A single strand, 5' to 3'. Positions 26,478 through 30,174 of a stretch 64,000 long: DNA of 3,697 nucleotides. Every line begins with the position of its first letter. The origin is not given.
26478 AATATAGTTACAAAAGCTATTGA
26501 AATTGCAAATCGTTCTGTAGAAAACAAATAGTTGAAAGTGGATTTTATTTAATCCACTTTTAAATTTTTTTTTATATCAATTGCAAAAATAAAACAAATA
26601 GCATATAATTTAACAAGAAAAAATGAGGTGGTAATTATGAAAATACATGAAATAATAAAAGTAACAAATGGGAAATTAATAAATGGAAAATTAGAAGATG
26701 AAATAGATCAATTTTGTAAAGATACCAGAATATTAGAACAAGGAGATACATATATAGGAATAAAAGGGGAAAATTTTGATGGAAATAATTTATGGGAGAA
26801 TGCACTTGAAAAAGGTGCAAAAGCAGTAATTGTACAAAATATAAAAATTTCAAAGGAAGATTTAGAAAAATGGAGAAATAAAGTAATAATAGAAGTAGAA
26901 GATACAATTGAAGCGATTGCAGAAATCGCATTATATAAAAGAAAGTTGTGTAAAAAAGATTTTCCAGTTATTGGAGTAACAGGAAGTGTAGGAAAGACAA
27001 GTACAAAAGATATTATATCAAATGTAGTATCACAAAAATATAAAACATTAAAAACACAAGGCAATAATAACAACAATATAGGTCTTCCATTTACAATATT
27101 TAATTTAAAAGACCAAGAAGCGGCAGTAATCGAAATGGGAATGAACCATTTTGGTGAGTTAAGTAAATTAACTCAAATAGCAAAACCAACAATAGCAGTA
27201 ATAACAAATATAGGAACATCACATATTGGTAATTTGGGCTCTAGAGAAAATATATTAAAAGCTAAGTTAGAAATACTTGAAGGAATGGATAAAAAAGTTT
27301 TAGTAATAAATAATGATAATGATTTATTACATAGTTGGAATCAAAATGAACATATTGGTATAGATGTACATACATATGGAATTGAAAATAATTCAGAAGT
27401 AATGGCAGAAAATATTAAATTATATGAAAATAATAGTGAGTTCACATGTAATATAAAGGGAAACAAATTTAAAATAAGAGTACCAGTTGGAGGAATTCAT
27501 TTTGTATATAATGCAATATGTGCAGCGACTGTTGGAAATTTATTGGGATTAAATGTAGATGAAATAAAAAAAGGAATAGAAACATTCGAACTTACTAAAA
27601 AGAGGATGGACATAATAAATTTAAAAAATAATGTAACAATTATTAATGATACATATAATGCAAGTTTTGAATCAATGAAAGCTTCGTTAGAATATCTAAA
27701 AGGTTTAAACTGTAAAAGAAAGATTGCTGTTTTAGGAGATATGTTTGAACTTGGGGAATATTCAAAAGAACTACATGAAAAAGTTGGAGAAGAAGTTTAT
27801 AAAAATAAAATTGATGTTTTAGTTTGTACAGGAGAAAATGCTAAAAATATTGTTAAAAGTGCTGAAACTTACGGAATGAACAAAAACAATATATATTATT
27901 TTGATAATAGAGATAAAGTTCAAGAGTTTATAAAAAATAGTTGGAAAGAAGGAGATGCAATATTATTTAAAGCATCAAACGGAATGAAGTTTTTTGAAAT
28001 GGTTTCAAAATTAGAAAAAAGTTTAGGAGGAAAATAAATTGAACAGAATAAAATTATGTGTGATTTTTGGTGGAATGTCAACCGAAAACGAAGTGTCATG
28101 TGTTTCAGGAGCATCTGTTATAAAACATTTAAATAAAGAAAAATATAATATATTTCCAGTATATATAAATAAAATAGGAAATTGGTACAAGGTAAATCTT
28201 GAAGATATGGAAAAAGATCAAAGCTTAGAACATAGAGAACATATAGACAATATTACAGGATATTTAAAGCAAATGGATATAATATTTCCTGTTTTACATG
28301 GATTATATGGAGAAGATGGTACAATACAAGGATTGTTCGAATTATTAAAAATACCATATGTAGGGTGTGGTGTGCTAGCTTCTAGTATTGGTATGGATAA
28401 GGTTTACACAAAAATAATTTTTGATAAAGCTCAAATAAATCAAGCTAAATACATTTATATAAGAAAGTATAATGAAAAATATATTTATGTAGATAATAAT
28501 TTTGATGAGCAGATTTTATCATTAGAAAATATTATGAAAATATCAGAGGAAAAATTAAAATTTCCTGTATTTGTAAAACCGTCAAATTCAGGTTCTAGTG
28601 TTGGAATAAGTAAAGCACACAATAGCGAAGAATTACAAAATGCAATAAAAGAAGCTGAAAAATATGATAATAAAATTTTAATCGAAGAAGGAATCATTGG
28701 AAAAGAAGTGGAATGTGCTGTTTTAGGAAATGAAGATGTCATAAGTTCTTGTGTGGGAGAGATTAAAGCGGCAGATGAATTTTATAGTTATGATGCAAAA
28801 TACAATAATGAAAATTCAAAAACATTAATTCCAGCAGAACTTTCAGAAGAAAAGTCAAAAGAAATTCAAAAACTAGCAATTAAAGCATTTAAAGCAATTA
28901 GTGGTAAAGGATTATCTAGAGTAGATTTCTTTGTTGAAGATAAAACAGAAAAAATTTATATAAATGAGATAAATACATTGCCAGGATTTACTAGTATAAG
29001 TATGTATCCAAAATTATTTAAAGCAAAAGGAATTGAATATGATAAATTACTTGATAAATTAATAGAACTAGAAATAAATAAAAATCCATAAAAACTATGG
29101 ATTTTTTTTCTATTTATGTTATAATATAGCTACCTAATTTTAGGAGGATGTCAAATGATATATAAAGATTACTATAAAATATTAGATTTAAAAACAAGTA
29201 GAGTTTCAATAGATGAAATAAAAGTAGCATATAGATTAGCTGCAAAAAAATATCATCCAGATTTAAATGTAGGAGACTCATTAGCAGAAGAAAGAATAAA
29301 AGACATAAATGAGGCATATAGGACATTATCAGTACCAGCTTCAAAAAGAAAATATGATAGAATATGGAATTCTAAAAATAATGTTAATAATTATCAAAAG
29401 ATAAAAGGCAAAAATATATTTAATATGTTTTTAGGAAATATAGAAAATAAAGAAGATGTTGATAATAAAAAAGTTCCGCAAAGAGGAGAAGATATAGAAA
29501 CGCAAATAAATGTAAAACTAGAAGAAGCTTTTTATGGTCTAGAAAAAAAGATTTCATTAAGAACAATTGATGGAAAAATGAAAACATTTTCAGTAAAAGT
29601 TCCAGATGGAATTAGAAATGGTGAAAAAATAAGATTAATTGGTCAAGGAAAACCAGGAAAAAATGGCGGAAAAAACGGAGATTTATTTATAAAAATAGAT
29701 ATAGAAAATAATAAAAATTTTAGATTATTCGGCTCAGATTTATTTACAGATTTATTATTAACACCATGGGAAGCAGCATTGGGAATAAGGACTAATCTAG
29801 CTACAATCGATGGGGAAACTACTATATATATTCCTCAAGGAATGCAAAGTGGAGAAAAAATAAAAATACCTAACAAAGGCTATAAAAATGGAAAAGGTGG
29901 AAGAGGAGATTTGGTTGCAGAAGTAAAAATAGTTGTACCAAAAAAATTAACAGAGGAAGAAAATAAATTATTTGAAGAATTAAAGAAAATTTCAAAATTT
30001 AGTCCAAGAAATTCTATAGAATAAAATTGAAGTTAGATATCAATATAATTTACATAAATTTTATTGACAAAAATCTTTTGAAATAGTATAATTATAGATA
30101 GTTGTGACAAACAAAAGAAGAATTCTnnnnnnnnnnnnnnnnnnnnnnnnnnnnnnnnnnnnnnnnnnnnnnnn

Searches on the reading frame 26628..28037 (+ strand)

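Call 74: search_protein_families(library=pfam, proteins=[window:26628-28037:+], max_evalue=0.0001)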
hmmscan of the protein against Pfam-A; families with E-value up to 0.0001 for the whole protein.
window:26628-28037:+ (469 aa): 3 families
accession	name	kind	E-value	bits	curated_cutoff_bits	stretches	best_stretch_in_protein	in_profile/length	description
PF08245.18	Mur_ligase_M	-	3.8e-48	164.5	24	1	117-302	1-199/200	Mur ligase middle domain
PF02875.26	Mur_ligase_C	-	1.3e-22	81.4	28.4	1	326-450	2-126/127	Mur ligase, glutamate ligase domain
PF01225.30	Mur_ligase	-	9.4e-07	29.6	21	1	34-104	10-94/95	Mur ligase family, catalytic domain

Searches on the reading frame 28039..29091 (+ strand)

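Call 74: search_protein_families(library=pfam, proteins=[window:28039-29091:+], max_evalue=0.0001)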
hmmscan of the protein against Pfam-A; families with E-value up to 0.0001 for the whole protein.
window:28039-29091:+ (350 aa): 6 families
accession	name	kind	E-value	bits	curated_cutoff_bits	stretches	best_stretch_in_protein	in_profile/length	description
PF07478.18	Dala_Dala_lig_C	-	2.2e-72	243.3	24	1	161-343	23-204/204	D-ala D-ala ligase C-terminus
PF01820.27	Dala_Dala_lig_N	-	6.1e-34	117.6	34.6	1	5-110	1-121/121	D-ala D-ala ligase N-terminus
PF02222.28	ATP-grasp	-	3.3e-11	43.6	27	1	166-312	22-160/179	ATP-grasp domain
PF02786.22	CPSase_L_D2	-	4.8e-11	43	19.8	1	156-313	21-178/211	Carbamoyl-phosphate synthase L chain, ATP binding domain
PF08443.16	RimK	-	3e-06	27.4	21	1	168-326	34-178/188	RimK-like ATP-grasp domain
PF13535.11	ATP-grasp_4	-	3.2e-06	27.3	27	1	174-313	2-150/160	ATP-grasp domain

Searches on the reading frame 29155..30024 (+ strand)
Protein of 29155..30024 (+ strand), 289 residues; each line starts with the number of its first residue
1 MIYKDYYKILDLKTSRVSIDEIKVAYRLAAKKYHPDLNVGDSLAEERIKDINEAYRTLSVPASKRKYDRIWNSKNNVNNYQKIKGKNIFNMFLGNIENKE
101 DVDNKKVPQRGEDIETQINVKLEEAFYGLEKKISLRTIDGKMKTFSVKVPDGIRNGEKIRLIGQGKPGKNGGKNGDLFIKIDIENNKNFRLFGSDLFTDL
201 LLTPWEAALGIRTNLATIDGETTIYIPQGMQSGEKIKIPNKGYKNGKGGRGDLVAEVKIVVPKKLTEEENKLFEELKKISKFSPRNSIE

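Call 74: search_protein_families(library=pfam, proteins=[window:29155-30024:+], max_evalue=0.0001)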
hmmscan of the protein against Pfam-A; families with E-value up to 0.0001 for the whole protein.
window:29155-30024:+ (289 aa): 2 families
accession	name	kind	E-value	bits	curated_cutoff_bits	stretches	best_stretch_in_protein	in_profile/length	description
PF01556.23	DnaJ_C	-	6.2e-40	137.1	26.6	1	114-262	1-152/152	DnaJ C terminal domain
PF00226.36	DnaJ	-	1.3e-17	64.1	27.8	1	5-68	1-63/63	DnaJ domain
